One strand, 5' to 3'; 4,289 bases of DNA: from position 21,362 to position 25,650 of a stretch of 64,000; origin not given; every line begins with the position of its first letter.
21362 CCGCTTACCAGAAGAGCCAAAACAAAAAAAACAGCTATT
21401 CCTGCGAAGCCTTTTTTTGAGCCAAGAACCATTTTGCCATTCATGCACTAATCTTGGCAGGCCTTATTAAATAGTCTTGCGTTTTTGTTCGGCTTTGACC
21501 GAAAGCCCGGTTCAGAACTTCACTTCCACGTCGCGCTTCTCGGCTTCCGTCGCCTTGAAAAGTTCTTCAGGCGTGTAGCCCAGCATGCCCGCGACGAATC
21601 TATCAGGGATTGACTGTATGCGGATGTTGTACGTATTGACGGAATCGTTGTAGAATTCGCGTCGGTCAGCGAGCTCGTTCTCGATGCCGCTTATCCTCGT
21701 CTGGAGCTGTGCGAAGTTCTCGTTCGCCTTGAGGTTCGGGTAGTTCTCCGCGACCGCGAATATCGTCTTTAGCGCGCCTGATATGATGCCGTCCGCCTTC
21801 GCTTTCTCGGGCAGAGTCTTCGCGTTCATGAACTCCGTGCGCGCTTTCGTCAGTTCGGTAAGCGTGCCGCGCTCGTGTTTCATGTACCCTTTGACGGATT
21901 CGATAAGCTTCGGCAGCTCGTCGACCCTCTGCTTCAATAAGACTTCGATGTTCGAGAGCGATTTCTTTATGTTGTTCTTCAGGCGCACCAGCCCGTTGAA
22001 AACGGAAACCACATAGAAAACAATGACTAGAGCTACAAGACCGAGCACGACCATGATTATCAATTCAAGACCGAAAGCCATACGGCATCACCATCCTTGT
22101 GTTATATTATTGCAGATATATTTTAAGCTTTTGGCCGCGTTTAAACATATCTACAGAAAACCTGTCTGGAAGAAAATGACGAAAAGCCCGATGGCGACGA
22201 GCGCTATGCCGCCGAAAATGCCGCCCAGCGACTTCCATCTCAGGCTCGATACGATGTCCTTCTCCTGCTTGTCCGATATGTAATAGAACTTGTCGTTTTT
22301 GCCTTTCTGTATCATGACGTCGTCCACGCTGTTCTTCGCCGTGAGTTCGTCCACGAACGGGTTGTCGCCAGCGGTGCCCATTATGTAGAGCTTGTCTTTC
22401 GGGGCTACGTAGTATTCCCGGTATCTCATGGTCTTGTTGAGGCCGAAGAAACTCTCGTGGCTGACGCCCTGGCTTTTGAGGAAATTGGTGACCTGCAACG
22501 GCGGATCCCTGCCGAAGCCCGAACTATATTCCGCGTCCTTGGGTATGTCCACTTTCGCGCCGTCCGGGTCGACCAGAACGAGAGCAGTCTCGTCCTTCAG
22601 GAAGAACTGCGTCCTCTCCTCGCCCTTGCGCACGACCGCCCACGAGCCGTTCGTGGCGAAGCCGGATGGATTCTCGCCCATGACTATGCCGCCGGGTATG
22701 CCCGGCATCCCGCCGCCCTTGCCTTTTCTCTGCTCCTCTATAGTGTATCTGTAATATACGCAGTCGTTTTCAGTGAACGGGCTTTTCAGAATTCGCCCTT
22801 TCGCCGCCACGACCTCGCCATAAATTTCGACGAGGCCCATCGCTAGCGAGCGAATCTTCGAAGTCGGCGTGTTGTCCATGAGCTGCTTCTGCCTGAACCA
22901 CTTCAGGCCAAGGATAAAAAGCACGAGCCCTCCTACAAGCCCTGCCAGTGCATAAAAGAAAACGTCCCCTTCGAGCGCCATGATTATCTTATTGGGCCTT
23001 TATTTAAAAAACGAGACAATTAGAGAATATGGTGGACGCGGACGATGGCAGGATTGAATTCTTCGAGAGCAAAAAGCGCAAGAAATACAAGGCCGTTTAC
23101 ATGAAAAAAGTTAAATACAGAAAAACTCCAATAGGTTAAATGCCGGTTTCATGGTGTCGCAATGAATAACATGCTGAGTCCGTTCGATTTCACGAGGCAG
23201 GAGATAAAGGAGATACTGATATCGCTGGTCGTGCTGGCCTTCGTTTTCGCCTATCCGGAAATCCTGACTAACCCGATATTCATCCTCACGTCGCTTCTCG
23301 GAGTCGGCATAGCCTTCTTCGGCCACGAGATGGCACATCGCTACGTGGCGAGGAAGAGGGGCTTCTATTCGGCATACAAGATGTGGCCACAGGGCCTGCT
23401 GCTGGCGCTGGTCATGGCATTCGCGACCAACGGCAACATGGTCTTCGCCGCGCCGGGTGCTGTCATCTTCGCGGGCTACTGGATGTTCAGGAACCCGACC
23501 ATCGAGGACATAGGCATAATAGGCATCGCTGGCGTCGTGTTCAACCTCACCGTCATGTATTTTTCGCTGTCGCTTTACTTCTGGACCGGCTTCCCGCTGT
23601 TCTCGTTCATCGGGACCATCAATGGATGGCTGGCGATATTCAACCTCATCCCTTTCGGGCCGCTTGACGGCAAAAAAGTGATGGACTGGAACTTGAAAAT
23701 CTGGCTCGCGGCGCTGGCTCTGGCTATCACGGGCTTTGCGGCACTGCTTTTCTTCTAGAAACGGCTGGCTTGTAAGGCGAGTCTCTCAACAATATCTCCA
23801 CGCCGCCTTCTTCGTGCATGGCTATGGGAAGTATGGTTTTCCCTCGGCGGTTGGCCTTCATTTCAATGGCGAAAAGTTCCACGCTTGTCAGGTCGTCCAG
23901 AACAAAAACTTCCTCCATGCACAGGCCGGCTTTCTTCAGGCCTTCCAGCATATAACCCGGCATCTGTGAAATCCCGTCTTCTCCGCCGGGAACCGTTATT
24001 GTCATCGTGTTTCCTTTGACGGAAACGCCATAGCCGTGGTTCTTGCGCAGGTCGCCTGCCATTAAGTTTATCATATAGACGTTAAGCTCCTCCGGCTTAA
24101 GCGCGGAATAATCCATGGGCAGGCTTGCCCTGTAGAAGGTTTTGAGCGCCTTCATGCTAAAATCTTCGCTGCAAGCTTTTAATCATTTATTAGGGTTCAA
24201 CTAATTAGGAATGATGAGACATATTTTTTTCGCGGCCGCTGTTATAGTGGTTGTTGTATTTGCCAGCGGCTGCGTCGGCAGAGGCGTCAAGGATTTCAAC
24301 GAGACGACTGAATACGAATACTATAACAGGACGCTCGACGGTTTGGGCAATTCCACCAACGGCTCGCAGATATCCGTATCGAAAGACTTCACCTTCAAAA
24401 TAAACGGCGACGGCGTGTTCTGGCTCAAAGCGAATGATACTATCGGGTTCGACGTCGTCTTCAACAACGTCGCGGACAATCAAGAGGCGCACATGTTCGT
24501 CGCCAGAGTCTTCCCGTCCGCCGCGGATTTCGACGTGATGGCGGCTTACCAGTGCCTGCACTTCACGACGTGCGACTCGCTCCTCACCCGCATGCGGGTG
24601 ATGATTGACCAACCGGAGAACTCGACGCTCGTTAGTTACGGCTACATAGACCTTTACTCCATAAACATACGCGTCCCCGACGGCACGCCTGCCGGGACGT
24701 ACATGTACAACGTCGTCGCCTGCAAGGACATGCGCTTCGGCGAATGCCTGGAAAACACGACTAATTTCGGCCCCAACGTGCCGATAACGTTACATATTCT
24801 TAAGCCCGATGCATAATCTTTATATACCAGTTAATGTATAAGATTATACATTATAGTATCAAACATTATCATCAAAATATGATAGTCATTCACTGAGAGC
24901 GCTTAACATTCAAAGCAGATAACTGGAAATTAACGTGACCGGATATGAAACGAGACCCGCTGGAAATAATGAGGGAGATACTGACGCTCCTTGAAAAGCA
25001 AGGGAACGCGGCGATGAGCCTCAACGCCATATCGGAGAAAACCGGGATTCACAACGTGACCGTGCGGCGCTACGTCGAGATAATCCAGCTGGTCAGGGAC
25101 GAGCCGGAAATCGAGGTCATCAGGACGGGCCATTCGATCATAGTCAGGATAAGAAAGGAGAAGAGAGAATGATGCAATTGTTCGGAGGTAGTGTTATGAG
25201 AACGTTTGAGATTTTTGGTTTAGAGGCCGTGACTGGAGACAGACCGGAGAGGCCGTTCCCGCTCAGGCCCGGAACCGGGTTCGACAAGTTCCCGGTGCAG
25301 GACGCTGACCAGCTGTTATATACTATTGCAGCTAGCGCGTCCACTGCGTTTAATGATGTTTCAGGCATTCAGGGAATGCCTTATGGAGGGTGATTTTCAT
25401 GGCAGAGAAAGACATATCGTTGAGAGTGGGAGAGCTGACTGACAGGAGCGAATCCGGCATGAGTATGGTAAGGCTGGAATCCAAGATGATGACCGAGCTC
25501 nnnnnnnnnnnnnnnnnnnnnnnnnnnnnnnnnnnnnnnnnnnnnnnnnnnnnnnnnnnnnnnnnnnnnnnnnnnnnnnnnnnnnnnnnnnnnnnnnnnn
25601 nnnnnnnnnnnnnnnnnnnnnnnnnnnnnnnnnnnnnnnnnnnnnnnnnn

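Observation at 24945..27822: Translationally coupled three-gene unit: small wHTH protein, 74-aa ORF ending in Gly-Gly, then Cdc48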

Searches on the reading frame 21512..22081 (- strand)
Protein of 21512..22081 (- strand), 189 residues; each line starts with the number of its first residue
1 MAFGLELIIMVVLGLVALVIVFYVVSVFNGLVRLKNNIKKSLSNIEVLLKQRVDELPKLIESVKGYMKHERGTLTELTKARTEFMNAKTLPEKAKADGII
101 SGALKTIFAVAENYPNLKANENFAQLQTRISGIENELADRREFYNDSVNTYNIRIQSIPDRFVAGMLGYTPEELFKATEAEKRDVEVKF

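Call 52: search_protein_families(library=pfam, proteins=[window:21512-22081:-], max_evalue=0.0001)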
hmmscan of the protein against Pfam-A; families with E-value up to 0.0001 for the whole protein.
window:21512-22081:- (189 aa): 1 family
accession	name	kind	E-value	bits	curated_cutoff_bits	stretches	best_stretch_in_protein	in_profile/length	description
PF04011.17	LemA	-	9.7e-53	178.4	26.2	1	42-189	2-149/149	LemA family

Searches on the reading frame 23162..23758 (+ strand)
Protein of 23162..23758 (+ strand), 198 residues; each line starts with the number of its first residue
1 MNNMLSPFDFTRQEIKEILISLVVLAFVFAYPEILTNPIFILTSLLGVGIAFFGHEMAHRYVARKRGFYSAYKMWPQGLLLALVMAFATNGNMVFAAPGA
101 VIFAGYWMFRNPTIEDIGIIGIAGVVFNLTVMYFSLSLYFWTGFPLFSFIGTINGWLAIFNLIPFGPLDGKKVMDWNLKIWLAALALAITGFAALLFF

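Call 3: search_protein_families(library=pfam, proteins=[window:23162-23758:+], max_evalue=1)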
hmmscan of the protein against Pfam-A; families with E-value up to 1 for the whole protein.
window:23162-23758:+ (198 aa): 2 families
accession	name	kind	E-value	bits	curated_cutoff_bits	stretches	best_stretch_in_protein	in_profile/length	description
PF02163.28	Peptidase_M50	-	2.4e-07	30.7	27.2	2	146-175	162-191/221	Peptidase family M50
PF11696.13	DUF3292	-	0.19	10.5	25.7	1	2-62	303-362/648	Protein of unknown function (DUF3292)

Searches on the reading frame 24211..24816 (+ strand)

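Call 3: search_protein_families(library=pfam, proteins=[window:24211-24816:+], max_evalue=1)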
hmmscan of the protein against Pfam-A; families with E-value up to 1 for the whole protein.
window:24211-24816:+ (201 aa): 1 family
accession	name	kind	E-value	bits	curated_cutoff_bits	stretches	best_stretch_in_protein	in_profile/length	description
PF09456.16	RcsC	-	0.29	11.5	25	1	131-174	40-83/91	RcsC Alpha-Beta-Loop (ABL)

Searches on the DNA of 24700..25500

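Call 72: search_rna_families(source=window, start=24700, end=25500, threshold=evalue, max_evalue=1)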
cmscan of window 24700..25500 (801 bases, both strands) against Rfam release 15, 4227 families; matches with E-value up to 1: 0.
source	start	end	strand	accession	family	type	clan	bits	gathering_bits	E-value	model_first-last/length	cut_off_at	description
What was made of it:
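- No Rfam match (call 72).
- Tried and rejected: Rfam search of 24700-25500 found no known RNA family (call 72).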

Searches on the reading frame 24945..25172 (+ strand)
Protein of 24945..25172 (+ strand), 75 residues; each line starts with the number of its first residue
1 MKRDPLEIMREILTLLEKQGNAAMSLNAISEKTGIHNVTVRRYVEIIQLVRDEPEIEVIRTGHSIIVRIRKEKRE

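Call 3: search_protein_families(library=pfam, proteins=[window:24945-25172:+], max_evalue=1)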
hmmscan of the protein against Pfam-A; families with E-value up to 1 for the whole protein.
window:24945-25172:+ (75 aa): 9 families
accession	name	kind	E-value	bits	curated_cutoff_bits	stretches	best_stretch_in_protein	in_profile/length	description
PF08279.18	HTH_11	-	1.7e-05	25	25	1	10-48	3-40/55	HTH domain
PF09339.16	HTH_IclR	-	0.003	17.7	22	1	11-44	7-39/52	IclR helix-turn-helix domain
PF13412.12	HTH_24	-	0.0035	17.3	21.9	1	7-44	3-38/48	Winged helix-turn-helix DNA-binding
PF08280.17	HTH_Mga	-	0.014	15.8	23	1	11-49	9-46/59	M protein trans-acting positive regulator (MGA) HTH domain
PF13635.12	DUF4143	-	0.014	15.6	28.1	1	5-50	12-57/160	Domain of unknown function (DUF4143)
PF08220.18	HTH_DeoR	-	0.021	15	21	1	11-42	4-33/57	DeoR-like helix-turn-helix domain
PF06971.19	Put_DNA-bind_N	-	0.026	15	27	1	11-42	15-46/49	Putative DNA-binding protein N-terminus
PF13404.12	HTH_AsnC-type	-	0.043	14.1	27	1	10-42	6-36/42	AsnC-type helix-turn-helix domain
PF06163.17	DUF977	-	0.044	14.3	22.1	1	7-47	12-50/134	Bacterial protein of unknown function (DUF977)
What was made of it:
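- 24945..25172 (+): Gene for a 75-aa winged helix-turn-helix protein, the putative autoregulator. HTH_11 at 25.0 bits (call 3).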

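Call 4: search_protein_families(library=ncbifam, proteins=[window:24945-25172:+], max_evalue=1)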
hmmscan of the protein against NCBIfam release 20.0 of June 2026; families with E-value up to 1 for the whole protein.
window:24945-25172:+ (75 aa): 6 families
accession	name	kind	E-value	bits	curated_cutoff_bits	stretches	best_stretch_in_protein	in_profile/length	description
NF007341.0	PRK09834.1-3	equivalog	0.0042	16.3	269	1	12-48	16-52/274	DNA-binding transcriptional regulator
NF041395.1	TranRegLrpA1_Halo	equivalog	0.0089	16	250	1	10-46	8-42/142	HTH-type transcriptional regulator LrpA1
TIGR00281.1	TIGR00281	equivalog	0.057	13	89.2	1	9-72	6-69/186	SMC-Scp complex subunit ScpB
NF041852.1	trans_reg_HypR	equivalog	0.096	12.7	180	1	10-48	9-47/139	redox-sensitive transcriptional regulator HypR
NF047866.1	TF_DicD_YjdC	equivalog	0.1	12.7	240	1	7-43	5-41/191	division control transcriptional repressor DicD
NF008647.0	PRK11640.1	equivalog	0.1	12.7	267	1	7-43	5-41/191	transcriptional regulator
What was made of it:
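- On SAMP/Urm1/ubiquitin-like modifiers: No Pfam or NCBIfam hit at E<=1 for the window protein (calls 3, 4).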

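Call 30: search_solved_structures(query=window:24945-25169:+, max_evalue=10)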
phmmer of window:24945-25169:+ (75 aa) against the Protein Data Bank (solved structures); distinct sequences matched with E-value up to 10: 5.
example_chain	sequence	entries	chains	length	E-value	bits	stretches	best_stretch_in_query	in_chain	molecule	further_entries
8v0e_A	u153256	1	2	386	0.093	16.3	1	11-51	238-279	E3 ubiquitin-protein ligase MIB1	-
9if7_LA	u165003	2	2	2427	0.21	15.2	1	18-69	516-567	Prp8 protein homologue, putative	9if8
6fwr_A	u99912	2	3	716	0.77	13.5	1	5-50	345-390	ATP-dependent DNA helicase DinG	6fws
9mkb_0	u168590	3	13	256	1.5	12.5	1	23-53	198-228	gp14, neck protein | Neck protein gp14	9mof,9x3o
9lu4_M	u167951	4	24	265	1.6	12.5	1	23-53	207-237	Neck protein gp14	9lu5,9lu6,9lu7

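Call 36: find_homologous_proteins(query=window:24945-25169:+, max_evalue=0.001)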
Query window:24945-25169:+ (75 aa): 35 proteins with E <= 0.001 among 35 candidates.
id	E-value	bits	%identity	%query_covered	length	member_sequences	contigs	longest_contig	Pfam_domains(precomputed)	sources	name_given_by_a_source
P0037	1.3e-38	147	100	100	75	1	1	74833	PF08279.19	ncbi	ncbi:MAG: HTH domain-containing protein [Candidatus Aenigmatarchaeota archaeon]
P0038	3.9e-35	136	93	100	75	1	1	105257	PF08279.19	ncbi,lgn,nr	ncbi:MAG: HTH domain-containing protein [Candidatus Aenigmarchaeota archaeon]|nr:HTH domain-containi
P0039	2.5e-34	133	91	100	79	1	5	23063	PF08279.19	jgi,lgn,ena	jgi:response regulator of citrate/malate metabolism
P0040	3.7e-34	133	92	100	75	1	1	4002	PF08279.19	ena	-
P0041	2.8e-32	127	85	100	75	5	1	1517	PF08279.19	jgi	jgi:response regulator of citrate/malate metabolism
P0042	3.7e-32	126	85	100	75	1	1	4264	PF08279.19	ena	-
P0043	4.9e-32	126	85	100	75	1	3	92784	PF08279.19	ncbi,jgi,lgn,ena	jgi:response regulator of citrate/malate metabolism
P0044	1.8e-31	124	83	100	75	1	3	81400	PF08279.19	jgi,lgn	jgi:response regulator of citrate/malate metabolism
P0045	2.1e-30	121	86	85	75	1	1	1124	PF08279.19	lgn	-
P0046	4.2e-30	120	87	95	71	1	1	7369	PF08279.19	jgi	jgi:response regulator of citrate/malate metabolism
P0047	4.0e-29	117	85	96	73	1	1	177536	PF08279.19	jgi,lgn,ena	jgi:response regulator of citrate/malate metabolism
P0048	1.2e-28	115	83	99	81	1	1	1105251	PF08279.19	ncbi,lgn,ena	-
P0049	2.7e-28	114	81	97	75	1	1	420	PF08279.19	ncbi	-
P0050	3.1e-28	114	81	96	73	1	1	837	PF08279.19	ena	-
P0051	4.7e-28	113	79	97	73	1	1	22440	PF08279.19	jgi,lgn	jgi:response regulator of citrate/malate metabolism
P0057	2.1e-24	102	71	96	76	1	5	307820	PF08279.19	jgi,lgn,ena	jgi:predicted AAA+ superfamily ATPase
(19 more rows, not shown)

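Call 37: find_encoding_contigs(protein=P0043, flank=3000, max_places=1)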
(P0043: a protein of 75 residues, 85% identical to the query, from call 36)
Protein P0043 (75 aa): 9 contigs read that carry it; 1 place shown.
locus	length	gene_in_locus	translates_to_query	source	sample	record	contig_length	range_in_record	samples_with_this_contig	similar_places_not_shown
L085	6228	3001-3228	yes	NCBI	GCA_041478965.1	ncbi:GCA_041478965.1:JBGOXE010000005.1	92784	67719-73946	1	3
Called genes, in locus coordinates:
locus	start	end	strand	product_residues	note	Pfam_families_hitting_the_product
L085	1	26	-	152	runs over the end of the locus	PF02643:DUF192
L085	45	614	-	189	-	PF04011:LemA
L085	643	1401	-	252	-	PF12483:GIDE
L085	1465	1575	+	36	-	-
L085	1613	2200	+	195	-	PF02163:Peptidase_M50 (weak)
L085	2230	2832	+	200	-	-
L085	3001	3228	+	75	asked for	PF08279:HTH_11 (weak)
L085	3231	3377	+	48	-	-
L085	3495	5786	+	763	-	PF02359:CDC48_N, PF06068:TIP49 (faint), PF02933:CDC48_2, PF00004:AAA, PF05496:RuvB_N, PF17862:AAA_lid_3, PF00004:AAA, PF17862:AAA_lid_3, +20 more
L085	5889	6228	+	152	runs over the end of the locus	-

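Call 38: find_encoding_contigs(protein=P0044, flank=3000, max_places=1)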
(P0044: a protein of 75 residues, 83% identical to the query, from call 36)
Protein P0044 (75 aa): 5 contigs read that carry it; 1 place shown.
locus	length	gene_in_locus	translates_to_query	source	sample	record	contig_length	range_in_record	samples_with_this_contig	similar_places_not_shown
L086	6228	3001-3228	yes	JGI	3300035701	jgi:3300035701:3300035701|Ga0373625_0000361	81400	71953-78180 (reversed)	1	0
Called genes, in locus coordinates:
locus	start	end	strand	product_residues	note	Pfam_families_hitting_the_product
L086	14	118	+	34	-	-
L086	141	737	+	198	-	PF02163:Peptidase_M50 (faint)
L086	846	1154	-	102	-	-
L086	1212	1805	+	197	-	-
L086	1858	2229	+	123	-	-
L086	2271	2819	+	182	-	PF28474:DUF8412, PF13376:OmdA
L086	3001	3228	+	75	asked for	PF08279:HTH_11 (weak)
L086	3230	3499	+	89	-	-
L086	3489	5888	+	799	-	PF02359:CDC48_N, PF06068:TIP49 (faint), PF02933:CDC48_2, PF00004:AAA, PF05496:RuvB_N, PF17862:AAA_lid_3, PF00004:AAA, PF17862:AAA_lid_3, +18 more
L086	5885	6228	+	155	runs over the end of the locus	-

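Call 39: find_encoding_contigs(protein=P0047, flank=3000, max_places=1)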
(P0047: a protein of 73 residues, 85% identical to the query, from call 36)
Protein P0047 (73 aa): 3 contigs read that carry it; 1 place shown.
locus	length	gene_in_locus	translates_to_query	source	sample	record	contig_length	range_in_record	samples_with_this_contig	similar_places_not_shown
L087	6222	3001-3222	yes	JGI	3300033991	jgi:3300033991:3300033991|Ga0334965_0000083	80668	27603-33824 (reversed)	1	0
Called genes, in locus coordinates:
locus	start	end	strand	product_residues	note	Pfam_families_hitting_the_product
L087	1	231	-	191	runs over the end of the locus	PF04011:LemA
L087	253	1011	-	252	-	PF12483:GIDE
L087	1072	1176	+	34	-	-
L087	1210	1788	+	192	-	PF02163:Peptidase_M50 (faint)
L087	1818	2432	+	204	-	-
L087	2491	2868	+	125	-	-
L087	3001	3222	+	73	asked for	PF08279:HTH_11 (weak)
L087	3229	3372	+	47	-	-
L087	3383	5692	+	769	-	PF02359:CDC48_N, PF02933:CDC48_2, PF00004:AAA, PF05496:RuvB_N, PF17862:AAA_lid_3, PF05496:RuvB_N (weak), PF00004:AAA, PF17862:AAA_lid_3, +24 more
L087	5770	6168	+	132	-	-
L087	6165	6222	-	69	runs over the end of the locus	PF01246:Ribosomal_L24e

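Call 40: find_encoding_contigs(protein=P0057, flank=3000, max_places=1)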
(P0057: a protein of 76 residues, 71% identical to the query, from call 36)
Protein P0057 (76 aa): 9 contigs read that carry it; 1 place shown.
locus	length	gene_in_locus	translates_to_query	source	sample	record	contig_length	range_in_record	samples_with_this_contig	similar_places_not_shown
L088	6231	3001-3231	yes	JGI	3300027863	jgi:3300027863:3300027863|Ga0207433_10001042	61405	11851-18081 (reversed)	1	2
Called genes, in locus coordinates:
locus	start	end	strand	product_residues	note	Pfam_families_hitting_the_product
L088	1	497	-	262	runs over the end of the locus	PF12483:GIDE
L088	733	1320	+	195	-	PF02163:Peptidase_M50 (faint)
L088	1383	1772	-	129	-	-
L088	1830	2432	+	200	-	-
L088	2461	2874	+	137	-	-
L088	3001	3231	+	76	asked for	PF08279:HTH_11 (weak)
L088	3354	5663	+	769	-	PF02359:CDC48_N, PF02933:CDC48_2, PF05496:RuvB_N, PF00004:AAA, PF17862:AAA_lid_3, PF05496:RuvB_N (weak), PF00004:AAA, PF17862:AAA_lid_3, +24 more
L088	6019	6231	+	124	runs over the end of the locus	-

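Call 68: predict_structure(alignment_id=A3)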
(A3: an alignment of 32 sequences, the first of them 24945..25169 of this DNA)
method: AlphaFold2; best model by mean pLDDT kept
length: 75 residues; sequences in the alignment: 32
mean_pLDDT: 87.4   pTM: 0.66
mean pLDDT of the five models: 87.4, 86.6, 71.9, 58.7, 54.2
residues with pLDDT >= 90: 41; 70-90: 29; 50-70: 4; < 50: 1
segments of 3 or more residues with pLDDT < 50: none
pLDDT, mean of each block of 10 residues (from residue 1): 86 90 91 93 92 85 87 61
secondary structure, 60 per line:
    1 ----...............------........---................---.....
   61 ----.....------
elements in order: H5-19 H26-33 H37-52 E56-60 E65-69
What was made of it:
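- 24945..25172 (+): AF2 pLDDT 87 with H-H-H-E-E topology (call 68).
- On Winged helix-turn-helix (Pfam HTH_11): AF2 pLDDT 87 with H5-19, H26-33, H37-52, E56-60, E65-69 (call 68).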

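Call 70: fold_search(model_id=the predicted structure, library=pdb)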
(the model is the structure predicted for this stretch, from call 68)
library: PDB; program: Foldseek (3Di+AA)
matches with E <= 10: 1204; with E <= 0.001: 0
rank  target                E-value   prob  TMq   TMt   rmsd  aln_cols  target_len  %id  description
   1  3w6j_B                1.9e-02  1.00  0.53  0.26  11.8        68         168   20  Crystal structure of ScpAB core complex (released 2013-04-24)
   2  3w6k_B                2.1e-02  1.00  0.51  0.47  12.0        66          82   21  Crystal structure of dimer of ScpB N-terminal domain complexed with ScpA peptide (released 2013-04-24)
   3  3w6k_E                2.3e-02  1.00  0.52  0.48  12.0        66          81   21  Crystal structure of dimer of ScpB N-terminal domain complexed with ScpA peptide (released 2013-04-24)
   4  6j05_B                2.6e-02  1.00  0.56  0.47  12.1        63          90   21  Structures of two ArsR As(III)-responsive repressors: implications for the mechanism of derepression (released 2019-07-03)
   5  3w6k_F                3.6e-02  1.00  0.52  0.47  12.0        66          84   21  Crystal structure of dimer of ScpB N-terminal domain complexed with ScpA peptide (released 2013-04-24)
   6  6j0e_A                3.9e-02  0.99  0.50  0.32  12.7        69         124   20  Structures of two ArsR As(III)-responsive repressors: implications for the mechanism of derepression (released 2019-07-03)
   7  3cta                  3.9e-02  0.96  0.42  0.20  12.8        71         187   21  Crystal structure of riboflavin kinase from Thermoplasma acidophilum (released 2008-04-29)
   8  6cda                  3.9e-02  0.93  0.42  0.33  13.9        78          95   20  Crystal structure of L34A CzrA in the Zn(II)bound state (released 2018-07-11)
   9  3w6j_C                4.2e-02  1.00  0.53  0.26  11.8        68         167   20  Crystal structure of ScpAB core complex (released 2013-04-24)
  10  2jt1_MODEL_1_A        4.2e-02  0.99  0.50  0.52  12.0        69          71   20  Solution NMR structure of PefI (Plasmid-Encoded Fimbriae Regulatory) protein from Salmonella typhimurium. Nort (released 2007-10-09)
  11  3lmm_B                4.8e-02  0.98  0.46  0.08  12.3        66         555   18  Crystal Structure of the DIP2311 protein from Corynebacterium diphtheriae, Northeast Structural Genomics Consortium Ta (released 2010-02-16)
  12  3w6k_C                5.1e-02  0.99  0.51  0.45  12.0        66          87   21  Crystal structure of dimer of ScpB N-terminal domain complexed with ScpA peptide (released 2013-04-24)
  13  6j05_A                5.1e-02  0.99  0.49  0.37  12.7        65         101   23  Structures of two ArsR As(III)-responsive repressors: implications for the mechanism of derepression (released 2019-07-03)
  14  2z99                  5.1e-02  0.99  0.55  0.28  11.6        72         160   17  Crystal Structure of ScpB from Mycobacterium tuberculosis (released 2007-10-09)
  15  5trd_B                5.1e-02  0.90  0.36  0.16  12.7        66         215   18  Structure of RbkR (Riboflavin Kinase) from Thermoplasma acidophilum determined in complex with CTP and its cognate DNA (released 2016-11-23)
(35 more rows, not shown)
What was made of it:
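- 24945..25172 (+): Foldseek neighbours are ScpB, ArsR and BirA winged helices (call 70).
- On Winged helix-turn-helix (Pfam HTH_11): Foldseek neighbours are all winged helices with probability about 1.0 and TM about 0.5 (call 70).
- Checked: It folds confidently as helix-helix-helix-strand-strand (pLDDT 87, call 68) and its structural neighbours are winged helices (call 70).
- The best structural neighbours of the wHTH model are ScpB winged helices solved in complex with a partner peptide (call 70), so peptide binding by such a domain has precedent.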
